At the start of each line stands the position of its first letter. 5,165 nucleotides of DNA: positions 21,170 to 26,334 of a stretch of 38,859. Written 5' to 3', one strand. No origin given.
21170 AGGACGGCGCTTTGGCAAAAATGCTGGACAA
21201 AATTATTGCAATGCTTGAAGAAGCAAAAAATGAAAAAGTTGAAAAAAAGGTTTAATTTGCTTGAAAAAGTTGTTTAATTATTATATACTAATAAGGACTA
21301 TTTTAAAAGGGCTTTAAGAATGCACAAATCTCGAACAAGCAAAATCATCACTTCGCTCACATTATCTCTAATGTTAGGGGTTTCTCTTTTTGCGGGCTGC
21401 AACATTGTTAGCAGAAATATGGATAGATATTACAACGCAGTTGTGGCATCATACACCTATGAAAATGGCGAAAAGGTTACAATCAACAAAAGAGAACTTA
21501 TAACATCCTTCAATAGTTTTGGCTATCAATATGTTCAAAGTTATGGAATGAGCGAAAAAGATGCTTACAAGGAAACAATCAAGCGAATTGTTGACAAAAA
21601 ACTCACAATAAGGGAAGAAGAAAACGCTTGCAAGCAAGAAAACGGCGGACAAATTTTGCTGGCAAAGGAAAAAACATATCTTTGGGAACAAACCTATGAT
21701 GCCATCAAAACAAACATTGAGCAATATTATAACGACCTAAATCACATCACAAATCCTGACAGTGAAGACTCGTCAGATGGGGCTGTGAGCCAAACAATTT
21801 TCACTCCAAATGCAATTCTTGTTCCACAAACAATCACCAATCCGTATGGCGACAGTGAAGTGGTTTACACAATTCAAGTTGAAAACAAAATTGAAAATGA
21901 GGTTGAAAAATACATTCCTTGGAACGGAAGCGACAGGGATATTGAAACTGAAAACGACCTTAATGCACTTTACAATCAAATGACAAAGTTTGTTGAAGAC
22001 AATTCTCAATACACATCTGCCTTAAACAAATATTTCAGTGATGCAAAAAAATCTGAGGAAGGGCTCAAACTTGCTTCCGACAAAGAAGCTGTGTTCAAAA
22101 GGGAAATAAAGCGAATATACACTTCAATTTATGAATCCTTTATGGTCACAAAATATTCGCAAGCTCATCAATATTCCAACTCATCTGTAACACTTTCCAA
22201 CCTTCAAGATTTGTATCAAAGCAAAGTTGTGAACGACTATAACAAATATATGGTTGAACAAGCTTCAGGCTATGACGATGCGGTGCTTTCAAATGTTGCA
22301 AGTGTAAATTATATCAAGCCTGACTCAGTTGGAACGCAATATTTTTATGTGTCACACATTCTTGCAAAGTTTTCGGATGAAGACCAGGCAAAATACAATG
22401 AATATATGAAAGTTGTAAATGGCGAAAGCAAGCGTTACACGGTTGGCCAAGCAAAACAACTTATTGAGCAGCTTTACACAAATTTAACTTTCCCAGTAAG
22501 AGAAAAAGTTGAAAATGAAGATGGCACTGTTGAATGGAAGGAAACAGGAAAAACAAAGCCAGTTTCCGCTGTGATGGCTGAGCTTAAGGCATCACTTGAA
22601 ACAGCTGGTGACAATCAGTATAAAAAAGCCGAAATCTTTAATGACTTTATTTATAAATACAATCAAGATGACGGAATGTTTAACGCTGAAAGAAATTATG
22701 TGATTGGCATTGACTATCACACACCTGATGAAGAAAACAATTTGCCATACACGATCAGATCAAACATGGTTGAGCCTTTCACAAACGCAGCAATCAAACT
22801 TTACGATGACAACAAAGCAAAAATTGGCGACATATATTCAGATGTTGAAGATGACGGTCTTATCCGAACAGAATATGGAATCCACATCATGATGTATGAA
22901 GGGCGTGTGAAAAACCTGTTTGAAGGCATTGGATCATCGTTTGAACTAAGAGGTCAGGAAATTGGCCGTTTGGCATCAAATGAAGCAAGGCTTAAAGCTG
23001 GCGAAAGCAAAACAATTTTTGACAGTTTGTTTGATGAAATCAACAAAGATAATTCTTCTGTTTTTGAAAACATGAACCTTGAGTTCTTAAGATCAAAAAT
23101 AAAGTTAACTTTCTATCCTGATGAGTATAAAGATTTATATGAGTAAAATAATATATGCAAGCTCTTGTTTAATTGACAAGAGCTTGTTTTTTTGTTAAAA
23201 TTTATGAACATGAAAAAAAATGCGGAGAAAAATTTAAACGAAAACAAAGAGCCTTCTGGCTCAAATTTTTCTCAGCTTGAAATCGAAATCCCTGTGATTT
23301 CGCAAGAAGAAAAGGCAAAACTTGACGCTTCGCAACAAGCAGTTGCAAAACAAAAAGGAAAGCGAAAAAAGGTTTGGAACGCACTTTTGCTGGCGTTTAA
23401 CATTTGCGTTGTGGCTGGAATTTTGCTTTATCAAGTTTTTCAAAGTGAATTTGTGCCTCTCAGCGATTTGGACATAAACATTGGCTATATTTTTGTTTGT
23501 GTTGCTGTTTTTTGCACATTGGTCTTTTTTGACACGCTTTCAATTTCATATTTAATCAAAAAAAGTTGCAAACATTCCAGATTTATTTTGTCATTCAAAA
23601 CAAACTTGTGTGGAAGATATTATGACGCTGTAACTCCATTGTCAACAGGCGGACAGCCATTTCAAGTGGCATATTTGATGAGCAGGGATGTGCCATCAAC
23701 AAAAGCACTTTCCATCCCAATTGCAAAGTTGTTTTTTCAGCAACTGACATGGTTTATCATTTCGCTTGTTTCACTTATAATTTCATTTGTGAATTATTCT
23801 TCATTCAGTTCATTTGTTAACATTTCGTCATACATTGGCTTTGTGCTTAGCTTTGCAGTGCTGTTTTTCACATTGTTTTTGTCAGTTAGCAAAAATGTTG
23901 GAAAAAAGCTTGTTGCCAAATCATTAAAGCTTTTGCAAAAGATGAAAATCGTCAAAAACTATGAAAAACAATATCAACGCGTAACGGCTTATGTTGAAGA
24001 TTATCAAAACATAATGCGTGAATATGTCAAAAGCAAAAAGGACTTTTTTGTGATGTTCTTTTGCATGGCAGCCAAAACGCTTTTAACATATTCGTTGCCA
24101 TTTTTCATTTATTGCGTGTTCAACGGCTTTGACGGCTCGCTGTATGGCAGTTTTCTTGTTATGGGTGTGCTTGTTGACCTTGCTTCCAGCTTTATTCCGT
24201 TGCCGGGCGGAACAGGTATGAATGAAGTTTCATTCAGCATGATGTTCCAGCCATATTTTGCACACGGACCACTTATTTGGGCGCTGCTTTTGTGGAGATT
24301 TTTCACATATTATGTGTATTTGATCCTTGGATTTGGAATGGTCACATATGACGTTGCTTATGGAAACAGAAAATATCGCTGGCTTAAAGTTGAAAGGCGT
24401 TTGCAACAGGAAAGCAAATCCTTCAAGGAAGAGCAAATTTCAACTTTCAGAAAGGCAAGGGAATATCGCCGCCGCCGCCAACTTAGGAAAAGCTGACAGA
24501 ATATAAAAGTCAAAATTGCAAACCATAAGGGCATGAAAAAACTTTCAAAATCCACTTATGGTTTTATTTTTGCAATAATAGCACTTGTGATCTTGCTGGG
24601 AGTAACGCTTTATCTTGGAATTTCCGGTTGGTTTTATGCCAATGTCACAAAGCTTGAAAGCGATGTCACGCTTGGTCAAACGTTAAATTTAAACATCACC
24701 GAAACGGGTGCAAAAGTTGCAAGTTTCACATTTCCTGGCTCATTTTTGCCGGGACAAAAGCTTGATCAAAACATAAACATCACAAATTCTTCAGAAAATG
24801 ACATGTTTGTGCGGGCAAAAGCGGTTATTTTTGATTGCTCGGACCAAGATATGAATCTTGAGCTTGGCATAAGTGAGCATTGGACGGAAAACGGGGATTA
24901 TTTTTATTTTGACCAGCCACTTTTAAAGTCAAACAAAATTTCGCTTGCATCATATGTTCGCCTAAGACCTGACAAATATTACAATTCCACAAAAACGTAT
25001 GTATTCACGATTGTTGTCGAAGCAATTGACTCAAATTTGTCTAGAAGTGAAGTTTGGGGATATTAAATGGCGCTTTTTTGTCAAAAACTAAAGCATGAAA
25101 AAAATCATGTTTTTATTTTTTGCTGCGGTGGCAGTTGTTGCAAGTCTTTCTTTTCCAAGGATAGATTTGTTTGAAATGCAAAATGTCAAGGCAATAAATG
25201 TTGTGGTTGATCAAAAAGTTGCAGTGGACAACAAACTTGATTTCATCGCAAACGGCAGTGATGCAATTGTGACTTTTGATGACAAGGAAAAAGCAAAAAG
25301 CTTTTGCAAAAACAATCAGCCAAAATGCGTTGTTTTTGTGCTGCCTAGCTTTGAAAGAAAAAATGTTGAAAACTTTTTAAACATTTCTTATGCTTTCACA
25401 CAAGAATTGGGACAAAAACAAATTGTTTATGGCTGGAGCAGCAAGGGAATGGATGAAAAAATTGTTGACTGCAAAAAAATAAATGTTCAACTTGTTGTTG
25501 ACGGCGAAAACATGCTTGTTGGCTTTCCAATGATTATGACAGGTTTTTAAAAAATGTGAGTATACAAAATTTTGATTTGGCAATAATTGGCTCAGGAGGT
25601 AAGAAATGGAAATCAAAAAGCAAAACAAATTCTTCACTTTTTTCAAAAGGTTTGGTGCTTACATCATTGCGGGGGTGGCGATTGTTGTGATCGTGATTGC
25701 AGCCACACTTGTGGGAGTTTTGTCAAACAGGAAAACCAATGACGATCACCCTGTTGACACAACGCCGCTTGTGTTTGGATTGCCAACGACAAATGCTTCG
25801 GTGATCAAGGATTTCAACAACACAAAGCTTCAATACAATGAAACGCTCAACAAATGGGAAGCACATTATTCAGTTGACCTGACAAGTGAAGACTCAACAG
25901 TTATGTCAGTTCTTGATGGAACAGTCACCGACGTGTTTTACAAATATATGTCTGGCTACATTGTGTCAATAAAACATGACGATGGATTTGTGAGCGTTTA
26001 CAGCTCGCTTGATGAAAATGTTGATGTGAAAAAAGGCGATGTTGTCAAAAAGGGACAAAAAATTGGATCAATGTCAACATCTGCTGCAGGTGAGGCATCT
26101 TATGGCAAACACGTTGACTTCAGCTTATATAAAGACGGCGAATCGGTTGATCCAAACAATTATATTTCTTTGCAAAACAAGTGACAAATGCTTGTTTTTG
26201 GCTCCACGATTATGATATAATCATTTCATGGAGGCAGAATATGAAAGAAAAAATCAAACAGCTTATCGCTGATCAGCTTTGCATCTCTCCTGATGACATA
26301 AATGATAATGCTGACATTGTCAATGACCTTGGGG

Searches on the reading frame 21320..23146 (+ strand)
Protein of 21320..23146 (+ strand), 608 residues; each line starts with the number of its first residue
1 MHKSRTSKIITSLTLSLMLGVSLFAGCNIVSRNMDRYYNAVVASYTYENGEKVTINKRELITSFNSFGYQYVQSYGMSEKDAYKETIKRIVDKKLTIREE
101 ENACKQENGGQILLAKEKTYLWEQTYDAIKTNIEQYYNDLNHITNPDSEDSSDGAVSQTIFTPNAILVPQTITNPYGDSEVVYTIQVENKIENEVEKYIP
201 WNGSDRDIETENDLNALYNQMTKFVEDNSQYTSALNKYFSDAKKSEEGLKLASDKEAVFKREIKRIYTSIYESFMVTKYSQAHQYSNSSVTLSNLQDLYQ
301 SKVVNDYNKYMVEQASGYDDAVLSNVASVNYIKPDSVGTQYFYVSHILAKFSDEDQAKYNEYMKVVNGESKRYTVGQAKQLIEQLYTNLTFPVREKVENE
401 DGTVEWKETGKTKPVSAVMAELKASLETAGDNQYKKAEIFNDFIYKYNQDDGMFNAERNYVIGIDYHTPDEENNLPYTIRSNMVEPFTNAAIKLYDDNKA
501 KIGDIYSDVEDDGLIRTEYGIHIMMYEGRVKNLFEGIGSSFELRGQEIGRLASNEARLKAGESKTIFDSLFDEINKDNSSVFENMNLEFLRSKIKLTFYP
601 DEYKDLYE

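Call 5: search_protein_families(library=ncbifam, proteins=[window:21320-23146:+])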
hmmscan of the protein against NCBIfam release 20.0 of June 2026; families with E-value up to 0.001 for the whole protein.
window:21320-23146:+ (608 aa): 0 families

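Call 16: find_encoding_contigs(protein=window:21320-23146:+, flank=10000, max_places=10)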
Protein window:21320-23146:+ (608 aa): no gene with exactly this product is on record in the collection.

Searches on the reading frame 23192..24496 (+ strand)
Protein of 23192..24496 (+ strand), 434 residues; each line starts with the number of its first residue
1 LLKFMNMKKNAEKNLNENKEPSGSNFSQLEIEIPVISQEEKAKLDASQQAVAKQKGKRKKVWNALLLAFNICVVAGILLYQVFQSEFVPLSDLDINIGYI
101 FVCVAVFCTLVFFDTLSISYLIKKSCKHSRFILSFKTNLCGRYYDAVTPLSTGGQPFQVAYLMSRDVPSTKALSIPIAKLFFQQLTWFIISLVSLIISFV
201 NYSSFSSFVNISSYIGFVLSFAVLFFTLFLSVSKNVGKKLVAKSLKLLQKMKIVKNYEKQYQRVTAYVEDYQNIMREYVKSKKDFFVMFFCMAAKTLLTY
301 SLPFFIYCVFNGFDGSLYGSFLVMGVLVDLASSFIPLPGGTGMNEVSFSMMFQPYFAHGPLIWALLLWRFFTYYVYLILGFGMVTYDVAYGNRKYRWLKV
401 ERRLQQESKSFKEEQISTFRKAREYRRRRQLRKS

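Call 5: search_protein_families(library=ncbifam, proteins=[window:23192-24496:+])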
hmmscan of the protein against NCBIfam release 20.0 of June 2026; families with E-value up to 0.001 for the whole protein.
window:23192-24496:+ (434 aa): 3 families
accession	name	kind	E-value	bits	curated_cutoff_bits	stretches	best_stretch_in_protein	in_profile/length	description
TIGR00374.1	TIGR00374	subfamily_domain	2.9e-23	82.8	43.2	1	98-386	28-312/323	flippase-like domain-containing protein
NF053789.1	GlcN_PG_flip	equivalog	5.9e-14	52.1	320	1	101-381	42-311/327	glucosaminyl phosphatidylglycerol flippase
TIGR03476.1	HpnL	subfamily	0.00013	21.4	195.65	1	76-347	14-277/318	putative membrane protein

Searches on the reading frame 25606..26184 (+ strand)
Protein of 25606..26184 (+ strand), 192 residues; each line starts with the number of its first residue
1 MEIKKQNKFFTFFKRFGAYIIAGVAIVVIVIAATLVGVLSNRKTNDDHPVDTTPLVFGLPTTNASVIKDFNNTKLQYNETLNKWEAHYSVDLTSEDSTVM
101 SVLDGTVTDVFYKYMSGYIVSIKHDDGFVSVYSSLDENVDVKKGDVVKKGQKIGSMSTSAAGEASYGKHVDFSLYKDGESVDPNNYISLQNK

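Call 15: find_encoding_contigs(protein=window:25606-26184:+, flank=10000, max_places=10)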
Protein window:25606-26184:+ (192 aa): no gene with exactly this product is on record in the collection.
